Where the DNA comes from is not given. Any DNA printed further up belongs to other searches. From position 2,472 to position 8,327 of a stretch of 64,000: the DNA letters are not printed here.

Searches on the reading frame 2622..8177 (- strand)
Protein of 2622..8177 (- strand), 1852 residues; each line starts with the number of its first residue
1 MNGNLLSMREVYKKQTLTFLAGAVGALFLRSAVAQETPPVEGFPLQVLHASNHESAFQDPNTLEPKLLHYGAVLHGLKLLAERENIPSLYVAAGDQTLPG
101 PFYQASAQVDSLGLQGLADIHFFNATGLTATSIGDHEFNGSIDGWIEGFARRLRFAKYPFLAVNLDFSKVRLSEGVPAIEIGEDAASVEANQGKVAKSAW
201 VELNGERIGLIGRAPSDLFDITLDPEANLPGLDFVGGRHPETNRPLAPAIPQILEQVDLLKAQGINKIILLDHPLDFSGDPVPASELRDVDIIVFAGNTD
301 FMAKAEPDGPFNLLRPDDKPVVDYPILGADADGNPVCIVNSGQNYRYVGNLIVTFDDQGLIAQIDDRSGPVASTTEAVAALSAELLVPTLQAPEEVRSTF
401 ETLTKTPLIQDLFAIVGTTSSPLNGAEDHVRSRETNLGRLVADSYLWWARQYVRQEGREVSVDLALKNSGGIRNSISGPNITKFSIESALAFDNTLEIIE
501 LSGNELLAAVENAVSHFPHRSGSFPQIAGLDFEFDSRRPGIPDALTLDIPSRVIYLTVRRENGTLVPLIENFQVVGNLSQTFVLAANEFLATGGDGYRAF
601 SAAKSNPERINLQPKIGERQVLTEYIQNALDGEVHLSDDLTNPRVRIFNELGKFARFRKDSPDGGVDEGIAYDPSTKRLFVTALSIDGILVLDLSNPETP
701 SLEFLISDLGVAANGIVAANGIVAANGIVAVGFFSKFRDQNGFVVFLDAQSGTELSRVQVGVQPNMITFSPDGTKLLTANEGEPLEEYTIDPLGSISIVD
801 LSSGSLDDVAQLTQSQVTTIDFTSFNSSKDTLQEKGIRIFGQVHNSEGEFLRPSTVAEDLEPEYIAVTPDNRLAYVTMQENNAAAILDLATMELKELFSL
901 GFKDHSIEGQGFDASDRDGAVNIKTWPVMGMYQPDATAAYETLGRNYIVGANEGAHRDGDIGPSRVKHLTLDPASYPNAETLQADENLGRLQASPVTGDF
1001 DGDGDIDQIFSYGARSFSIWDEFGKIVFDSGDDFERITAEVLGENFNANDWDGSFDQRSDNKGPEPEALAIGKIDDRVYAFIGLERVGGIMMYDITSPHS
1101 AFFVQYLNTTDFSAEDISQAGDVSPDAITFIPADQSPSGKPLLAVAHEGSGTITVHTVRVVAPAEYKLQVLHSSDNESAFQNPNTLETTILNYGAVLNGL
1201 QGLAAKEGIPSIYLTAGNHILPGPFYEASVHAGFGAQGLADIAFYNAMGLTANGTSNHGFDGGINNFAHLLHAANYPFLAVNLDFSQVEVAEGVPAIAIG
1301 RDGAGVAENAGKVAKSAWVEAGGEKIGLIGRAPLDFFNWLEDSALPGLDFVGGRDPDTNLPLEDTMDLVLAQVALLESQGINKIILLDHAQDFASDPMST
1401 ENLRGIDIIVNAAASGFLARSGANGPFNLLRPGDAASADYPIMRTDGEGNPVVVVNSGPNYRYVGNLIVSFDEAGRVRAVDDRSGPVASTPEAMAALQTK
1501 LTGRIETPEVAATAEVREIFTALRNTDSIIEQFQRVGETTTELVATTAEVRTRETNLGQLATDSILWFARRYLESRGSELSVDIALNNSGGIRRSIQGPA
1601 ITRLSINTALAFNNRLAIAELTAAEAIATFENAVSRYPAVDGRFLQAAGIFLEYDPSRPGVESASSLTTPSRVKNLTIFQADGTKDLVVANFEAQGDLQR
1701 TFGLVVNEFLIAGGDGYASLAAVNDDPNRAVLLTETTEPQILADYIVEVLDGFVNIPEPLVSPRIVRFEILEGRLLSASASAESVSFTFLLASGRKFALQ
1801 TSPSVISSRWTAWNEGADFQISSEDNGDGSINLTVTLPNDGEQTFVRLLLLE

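Call 36: search_protein_families(library=pfam, proteins=[window:2622-8177:-], max_evalue=0.001)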
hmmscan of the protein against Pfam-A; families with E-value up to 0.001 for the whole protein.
window:2622-8177:- (1852 aa): 2 families
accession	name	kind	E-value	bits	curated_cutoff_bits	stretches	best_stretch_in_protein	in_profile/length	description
PF22494.2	choice_anch_I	-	8.7e-118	394.7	32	1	665-1156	13-487/489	Choice-of-anchor I domain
PF02872.23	5_nucleotid_C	-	3.5e-46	157.6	23.6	2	416-601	2-157/158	5'-nucleotidase, C-terminal domain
